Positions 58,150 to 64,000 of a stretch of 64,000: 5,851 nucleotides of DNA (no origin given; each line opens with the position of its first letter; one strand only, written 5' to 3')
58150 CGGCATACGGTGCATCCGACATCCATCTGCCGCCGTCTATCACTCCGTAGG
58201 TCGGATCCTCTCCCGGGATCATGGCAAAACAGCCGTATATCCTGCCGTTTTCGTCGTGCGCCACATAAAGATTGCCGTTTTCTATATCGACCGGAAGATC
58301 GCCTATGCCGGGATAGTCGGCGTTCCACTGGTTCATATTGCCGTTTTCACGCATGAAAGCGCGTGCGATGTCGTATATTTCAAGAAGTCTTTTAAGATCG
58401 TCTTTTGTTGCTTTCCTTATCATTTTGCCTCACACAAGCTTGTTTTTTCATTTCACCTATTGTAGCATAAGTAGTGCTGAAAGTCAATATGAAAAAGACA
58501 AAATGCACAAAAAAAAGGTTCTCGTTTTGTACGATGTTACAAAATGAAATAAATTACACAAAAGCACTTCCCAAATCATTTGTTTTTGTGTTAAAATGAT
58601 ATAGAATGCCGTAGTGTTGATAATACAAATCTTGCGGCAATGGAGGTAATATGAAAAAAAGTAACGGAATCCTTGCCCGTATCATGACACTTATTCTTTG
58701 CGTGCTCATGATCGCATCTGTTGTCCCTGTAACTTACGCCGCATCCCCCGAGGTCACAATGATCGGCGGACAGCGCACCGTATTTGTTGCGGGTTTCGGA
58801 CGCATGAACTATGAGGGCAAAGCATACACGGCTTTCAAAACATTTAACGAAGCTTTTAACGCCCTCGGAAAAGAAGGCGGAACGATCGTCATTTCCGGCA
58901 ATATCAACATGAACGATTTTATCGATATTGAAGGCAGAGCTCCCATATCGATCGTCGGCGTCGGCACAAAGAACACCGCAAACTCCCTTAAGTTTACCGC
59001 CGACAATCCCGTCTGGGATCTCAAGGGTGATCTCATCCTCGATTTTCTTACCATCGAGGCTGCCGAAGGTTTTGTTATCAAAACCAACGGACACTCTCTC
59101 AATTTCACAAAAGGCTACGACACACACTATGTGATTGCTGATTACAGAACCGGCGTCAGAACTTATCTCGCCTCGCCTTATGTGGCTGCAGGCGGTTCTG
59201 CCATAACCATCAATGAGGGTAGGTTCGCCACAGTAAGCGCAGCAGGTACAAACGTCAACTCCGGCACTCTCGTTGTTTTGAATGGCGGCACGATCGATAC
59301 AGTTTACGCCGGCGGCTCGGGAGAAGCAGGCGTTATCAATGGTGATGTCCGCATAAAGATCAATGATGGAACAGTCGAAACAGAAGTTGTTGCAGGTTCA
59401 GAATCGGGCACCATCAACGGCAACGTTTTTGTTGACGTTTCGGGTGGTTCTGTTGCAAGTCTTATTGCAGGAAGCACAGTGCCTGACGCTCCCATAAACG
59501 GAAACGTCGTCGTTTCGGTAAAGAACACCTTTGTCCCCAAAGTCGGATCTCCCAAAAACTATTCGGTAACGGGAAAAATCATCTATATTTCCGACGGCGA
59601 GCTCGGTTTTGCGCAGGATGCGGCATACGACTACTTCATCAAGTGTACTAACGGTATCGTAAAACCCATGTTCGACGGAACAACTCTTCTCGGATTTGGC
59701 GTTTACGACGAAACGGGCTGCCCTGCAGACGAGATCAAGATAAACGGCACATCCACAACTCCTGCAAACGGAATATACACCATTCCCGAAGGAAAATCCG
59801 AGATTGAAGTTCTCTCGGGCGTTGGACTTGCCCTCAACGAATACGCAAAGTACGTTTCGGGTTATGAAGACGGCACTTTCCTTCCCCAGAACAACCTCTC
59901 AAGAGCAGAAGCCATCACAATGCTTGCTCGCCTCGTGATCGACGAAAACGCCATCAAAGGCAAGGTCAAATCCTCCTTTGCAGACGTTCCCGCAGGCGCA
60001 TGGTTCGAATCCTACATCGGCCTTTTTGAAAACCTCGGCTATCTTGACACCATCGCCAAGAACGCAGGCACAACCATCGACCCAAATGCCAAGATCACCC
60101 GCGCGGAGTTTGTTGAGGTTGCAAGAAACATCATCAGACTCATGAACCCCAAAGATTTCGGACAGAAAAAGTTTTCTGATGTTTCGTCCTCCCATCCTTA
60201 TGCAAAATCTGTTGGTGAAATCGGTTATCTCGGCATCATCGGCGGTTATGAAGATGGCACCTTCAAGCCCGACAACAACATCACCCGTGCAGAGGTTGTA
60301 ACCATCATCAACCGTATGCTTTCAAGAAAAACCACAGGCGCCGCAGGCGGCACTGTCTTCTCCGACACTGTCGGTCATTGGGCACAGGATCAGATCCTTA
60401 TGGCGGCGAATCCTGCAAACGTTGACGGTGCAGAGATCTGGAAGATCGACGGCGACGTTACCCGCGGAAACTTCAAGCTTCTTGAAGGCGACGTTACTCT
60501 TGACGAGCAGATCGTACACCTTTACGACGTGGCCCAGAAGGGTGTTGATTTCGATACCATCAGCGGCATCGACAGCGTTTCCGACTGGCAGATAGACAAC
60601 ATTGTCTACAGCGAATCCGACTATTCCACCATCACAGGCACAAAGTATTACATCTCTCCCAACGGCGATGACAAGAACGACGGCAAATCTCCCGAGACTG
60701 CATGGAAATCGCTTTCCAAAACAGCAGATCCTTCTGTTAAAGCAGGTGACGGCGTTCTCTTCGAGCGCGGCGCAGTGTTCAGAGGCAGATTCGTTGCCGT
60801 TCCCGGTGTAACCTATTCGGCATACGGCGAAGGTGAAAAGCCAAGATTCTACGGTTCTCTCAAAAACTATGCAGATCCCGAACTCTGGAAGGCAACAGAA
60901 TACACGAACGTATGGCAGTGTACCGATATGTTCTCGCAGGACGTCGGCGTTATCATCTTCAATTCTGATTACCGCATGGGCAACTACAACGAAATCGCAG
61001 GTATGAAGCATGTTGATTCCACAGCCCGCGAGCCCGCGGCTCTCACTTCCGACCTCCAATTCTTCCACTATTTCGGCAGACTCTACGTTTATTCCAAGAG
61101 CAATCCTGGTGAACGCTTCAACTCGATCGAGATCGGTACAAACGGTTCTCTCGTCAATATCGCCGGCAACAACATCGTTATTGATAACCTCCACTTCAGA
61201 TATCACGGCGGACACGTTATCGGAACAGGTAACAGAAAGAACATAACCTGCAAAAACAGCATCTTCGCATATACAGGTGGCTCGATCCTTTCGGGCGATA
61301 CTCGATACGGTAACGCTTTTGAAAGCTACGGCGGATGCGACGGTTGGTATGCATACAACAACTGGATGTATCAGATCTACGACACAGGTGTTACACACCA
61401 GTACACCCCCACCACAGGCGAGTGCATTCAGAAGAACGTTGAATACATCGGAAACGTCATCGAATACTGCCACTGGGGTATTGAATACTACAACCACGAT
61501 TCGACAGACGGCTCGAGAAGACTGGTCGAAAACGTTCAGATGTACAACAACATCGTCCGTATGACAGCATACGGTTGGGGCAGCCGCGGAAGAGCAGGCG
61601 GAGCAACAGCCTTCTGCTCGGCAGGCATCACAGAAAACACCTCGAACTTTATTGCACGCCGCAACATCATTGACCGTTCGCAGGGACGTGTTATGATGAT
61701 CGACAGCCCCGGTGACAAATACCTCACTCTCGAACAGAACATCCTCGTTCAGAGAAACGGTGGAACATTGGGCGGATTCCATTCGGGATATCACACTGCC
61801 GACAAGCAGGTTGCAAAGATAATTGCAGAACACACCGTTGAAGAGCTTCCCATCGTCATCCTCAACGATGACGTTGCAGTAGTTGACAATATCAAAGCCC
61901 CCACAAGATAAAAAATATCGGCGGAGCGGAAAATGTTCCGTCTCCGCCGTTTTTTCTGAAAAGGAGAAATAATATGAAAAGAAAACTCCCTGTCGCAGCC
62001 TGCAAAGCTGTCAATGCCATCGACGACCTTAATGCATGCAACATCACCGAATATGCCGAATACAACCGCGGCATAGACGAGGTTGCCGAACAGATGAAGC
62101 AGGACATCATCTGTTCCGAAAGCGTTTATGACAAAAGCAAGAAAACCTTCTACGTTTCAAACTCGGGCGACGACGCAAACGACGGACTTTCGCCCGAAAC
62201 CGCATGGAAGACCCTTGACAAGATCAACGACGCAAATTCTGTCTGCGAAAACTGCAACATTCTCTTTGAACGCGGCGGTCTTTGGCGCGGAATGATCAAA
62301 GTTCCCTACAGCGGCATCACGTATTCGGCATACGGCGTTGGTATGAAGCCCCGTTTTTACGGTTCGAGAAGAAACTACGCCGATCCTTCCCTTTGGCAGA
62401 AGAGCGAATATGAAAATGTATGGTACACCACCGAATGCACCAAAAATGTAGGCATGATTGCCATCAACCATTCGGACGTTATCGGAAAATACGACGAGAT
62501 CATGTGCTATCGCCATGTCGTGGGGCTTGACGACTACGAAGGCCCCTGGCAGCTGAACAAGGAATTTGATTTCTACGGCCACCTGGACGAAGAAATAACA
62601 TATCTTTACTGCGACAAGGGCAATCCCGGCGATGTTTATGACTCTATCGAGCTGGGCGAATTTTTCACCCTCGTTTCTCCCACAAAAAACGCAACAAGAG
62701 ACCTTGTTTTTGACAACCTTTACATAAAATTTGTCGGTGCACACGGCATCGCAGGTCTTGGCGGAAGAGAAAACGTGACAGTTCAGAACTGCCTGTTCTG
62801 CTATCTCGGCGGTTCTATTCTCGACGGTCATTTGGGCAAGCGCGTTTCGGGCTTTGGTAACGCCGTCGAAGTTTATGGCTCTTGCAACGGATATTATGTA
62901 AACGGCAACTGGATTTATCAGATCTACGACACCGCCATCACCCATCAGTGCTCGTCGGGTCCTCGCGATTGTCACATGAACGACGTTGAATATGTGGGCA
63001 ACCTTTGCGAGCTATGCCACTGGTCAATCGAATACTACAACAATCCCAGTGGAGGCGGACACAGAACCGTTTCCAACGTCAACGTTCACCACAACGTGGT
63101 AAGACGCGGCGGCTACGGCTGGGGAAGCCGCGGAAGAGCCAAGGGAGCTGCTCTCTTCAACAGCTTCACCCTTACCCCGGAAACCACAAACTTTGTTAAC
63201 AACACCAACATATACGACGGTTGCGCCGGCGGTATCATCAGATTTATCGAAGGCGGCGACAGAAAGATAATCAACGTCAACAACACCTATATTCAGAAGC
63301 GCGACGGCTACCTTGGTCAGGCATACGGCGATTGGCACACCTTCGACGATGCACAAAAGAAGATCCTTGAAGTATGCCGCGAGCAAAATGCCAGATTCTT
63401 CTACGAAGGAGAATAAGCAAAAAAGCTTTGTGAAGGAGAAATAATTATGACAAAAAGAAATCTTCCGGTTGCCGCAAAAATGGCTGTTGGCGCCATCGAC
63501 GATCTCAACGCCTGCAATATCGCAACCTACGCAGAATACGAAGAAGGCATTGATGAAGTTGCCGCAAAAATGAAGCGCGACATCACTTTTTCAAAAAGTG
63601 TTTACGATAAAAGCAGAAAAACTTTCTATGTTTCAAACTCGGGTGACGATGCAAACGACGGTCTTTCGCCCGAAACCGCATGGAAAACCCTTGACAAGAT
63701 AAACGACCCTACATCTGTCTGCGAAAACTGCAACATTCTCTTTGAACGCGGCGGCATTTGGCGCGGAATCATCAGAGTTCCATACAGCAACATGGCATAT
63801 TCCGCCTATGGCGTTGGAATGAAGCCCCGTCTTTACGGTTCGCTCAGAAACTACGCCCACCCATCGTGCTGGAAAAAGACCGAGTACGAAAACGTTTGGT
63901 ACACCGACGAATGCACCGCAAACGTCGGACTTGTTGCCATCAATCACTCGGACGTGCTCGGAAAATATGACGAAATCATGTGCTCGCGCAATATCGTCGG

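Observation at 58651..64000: Wall-anchored beta-helix protein followed by a tandem array of anchorless copies of its C-terminal module that lack a signal peptide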

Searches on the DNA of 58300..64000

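Call 86: search_rna_families(source=window, start=58300, end=64000, threshold=evalue, max_evalue=1)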
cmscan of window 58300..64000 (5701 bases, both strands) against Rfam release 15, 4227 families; matches with E-value up to 1: 0.
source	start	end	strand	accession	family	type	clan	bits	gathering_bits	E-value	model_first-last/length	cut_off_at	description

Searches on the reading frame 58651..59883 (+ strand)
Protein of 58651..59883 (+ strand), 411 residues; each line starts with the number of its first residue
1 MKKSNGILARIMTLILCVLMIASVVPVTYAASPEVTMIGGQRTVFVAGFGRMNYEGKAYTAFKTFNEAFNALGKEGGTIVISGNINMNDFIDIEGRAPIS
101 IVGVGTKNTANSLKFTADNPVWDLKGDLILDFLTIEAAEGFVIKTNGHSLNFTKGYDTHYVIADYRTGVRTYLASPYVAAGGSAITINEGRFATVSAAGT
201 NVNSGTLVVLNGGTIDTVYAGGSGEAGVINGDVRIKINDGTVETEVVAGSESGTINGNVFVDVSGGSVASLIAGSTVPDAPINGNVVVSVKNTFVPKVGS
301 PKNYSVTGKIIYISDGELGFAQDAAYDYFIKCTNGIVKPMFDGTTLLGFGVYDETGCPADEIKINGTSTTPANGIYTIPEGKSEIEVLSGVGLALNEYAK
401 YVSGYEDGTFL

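Call 57: find_homologous_proteins(query=window:58651-59883:+)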
Query window:58651-59883:+ (411 aa): 2 proteins with E <= 0.001 among 8000 candidates.
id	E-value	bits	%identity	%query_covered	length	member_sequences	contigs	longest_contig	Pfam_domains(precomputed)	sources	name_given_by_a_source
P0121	6.4e-108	379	58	81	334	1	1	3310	-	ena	-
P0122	8.5e-65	237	38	98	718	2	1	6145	PF00395.26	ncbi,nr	ncbi:MAG: S-layer homology domain-containing protein, partial [Clostridia bacterium]|nr:S-layer homo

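Call 65: predict_structure(alignment_id=A4)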
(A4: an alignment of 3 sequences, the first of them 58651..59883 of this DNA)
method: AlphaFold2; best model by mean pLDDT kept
length: 411 residues; sequences in the alignment: 3
mean_pLDDT: 71.1   pTM: 0.55
mean pLDDT of the five models: 71.1, 70.5, 68.5, 67.6, 62.4
residues with pLDDT >= 90: 57; 70-90: 191; 50-70: 96; < 50: 67
segments of 3 or more residues with pLDDT < 50: 1-3, 25-30, 106-110, 153-182, 390-411
pLDDT, mean of each block of 10 residues (from residue 1): 56 73 46 77 81 77 83 86 67 73 58 60 70 56 63 40 31 38 57 63 74 76 72 85 85 86 86 84 93 84 85 85 82 87 90 82 90 86 80 36 34 30
secondary structure, 60 per line:
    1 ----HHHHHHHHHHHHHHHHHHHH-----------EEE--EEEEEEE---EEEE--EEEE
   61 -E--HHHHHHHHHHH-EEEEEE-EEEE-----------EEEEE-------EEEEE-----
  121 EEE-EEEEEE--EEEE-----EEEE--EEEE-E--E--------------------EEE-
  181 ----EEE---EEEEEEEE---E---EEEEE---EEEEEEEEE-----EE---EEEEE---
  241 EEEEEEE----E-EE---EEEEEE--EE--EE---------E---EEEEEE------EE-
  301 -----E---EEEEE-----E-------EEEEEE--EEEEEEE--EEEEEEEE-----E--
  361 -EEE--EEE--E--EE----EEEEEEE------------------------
elements in order: H5-24 E36-38 E41-47 E51-54 E57-60 H65-75 E77-82 E84-87 E99-103 E111-115 E121-123 E125-130 E133-136 E142-145 E148-151 E177-179 E185-187 E191-198 E206-210 E214-222 E233-237 E241-247 E259-264 E286-291 E310-314 E328-333 E336-342 E345-352 E362-364 E367-369 E381-387

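Call 70: fold_search(model_id=the predicted structure, library=pdb)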
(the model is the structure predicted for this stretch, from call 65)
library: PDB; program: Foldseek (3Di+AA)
matches with E <= 10: 57; with E <= 0.001: 0
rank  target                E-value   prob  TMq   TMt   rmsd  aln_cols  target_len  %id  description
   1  3p4g_B                2.5e-01  0.21  0.20  0.24  14.0       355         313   14  X-ray crystal structure of a hyperactive, Ca2+-dependent, beta-helical antifreeze protein from an Antarctic bacterium (released 2011-04-27)
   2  3c8v_D                2.6e-01  0.04  0.09  0.09  18.3       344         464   10  Crystal structure of putative acetyltransferase (YP_390128.1) from Desulfovibrio desulfuricans G20 at 2.28 A resolutio (released 2008-02-26)
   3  3p4g_D                3.5e-01  0.18  0.20  0.24  14.3       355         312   15  X-ray crystal structure of a hyperactive, Ca2+-dependent, beta-helical antifreeze protein from an Antarctic bacterium (released 2011-04-27)
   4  8egr_B                7.8e-01  0.04  0.12  0.09  19.5       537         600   10  Upper tail structure of Staphylococcus phage Andhra (released 2022-12-14)
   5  3p4g_C                8.6e-01  0.11  0.18  0.23  13.6       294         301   16  X-ray crystal structure of a hyperactive, Ca2+-dependent, beta-helical antifreeze protein from an Antarctic bacterium (released 2011-04-27)
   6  5c1e                  1.1e+00  0.07  0.15  0.20  16.3       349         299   12  Crystal Structure of the Pectin Methylesterase from Aspergillus niger in Penultimately Deglycosylated Form (N-acetylgluc (released 2015-07-01)
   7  5t61_C                1.1e+00  0.03  0.13  0.16  13.1       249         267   14  TUNGSTEN-CONTAINING FORMYLMETHANOFURAN DEHYDROGENASE FROM METHANOTHERMOBACTER WOLFEII, TRICLINIC FORM AT 2.55 A (released 2016-10-19)
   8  9fk5_E                1.2e+00  0.01  0.09  0.10  16.7       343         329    6  Zebrafish Betaglycan Orphan Domain (zfBGo) in complex with TGF-B3 and extracellular domains of TGFBRI and TGFBRII (released 2025-03-12)
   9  3c8v_B                1.5e+00  0.02  0.10  0.09  18.8       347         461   10  Crystal structure of putative acetyltransferase (YP_390128.1) from Desulfovibrio desulfuricans G20 at 2.28 A resolutio (released 2008-02-26)
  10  6mzp_A                1.6e+00  0.01  0.08  0.10  18.5       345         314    7  Zebrafish betaglycan orphan domain structure from orthorhombic crystal form (released 2019-08-21)
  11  2ntb_A                1.7e+00  0.04  0.14  0.16  18.7       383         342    8  Crystal structure of pectin methylesterase in complex with hexasaccharide V (released 2007-09-18)
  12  4oj5_B                1.8e+00  0.04  0.15  0.10  14.1       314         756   10  Crystal Structure of a Putative Tailspike Protein (TSP1, orf210) from Escherichia coli O157:H7 Bacteriohage CBA120 (released 2014-03-26)
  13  6w4q_E                2.0e+00  0.02  0.14  0.09  15.9       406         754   12  Crystal structure of full-length tailspike protein 2 (TSP2, ORF211) ) from Escherichia coli O157:H7 bacteriophage CAB1 (released 2021-01-20)
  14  6mzn                  2.4e+00  0.01  0.08  0.09  17.2       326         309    8  Zebrafish betaglycan orphan domain structure from tetragonal crystal form (released 2019-08-21)
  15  3n6z                  3.0e+00  0.01  0.11  0.12  16.5       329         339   14  Crystal structure of a putative immunoglobulin A1 protease (BACOVA_03286) from Bacteroides ovatus at 1.30 A resolution (released 2010-07-21)
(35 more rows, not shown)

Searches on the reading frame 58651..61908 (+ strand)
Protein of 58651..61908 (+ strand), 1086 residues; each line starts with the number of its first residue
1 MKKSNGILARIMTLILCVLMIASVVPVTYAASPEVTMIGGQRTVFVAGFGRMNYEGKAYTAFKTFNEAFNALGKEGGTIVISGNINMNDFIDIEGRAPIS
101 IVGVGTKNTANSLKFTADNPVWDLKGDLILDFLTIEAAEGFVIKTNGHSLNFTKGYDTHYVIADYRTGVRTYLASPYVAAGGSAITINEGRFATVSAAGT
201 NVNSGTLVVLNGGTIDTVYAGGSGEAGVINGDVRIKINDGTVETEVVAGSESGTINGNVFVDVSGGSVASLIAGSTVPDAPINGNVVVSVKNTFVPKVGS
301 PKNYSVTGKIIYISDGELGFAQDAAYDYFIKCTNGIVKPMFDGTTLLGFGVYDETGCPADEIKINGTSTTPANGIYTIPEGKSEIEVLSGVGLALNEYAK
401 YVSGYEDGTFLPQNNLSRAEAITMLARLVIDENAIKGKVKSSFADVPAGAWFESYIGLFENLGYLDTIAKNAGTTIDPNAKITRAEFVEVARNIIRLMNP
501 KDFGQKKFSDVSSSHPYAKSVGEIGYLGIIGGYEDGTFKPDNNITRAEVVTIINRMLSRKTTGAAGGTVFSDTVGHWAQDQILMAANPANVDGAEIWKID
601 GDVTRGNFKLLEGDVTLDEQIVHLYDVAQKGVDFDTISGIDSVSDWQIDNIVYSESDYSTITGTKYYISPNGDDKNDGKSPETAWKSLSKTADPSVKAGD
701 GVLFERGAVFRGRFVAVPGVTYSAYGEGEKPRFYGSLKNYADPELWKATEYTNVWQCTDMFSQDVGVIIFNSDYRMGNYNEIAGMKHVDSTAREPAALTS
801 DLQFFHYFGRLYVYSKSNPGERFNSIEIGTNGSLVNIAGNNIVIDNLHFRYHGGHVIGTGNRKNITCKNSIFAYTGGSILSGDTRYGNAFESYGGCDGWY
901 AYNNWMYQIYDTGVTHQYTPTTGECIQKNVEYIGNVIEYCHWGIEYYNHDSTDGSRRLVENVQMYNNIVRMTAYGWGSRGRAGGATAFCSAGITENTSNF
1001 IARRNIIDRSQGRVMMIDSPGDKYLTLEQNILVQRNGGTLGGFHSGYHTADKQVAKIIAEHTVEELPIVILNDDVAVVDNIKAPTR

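Call 6: search_protein_families(library=pfam, proteins=[window:58651-61908:+], max_evalue=1)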
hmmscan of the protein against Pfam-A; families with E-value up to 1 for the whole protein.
window:58651-61908:+ (1086 aa): 1 family
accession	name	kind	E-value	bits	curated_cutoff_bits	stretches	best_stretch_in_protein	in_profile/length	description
PF00395.25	SLH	-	6.5e-26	90.5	20.8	3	507-549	1-43/44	S-layer homology domain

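Call 7: search_protein_families(library=ncbifam, proteins=[window:58651-61908:+], max_evalue=1)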
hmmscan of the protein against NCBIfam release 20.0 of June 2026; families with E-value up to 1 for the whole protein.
window:58651-61908:+ (1086 aa): 2 families
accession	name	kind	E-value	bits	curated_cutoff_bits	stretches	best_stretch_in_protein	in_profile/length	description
NF033190.2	inl_like_NEAT_1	exception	2.8e-10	39.1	1275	2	481-605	617-741/754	NEAT domain-containing leucine-rich repeat protein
NF005529.0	PRK07188.1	equivalog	0.037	13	378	1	52-120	262-331/358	nicotinate phosphoribosyltransferase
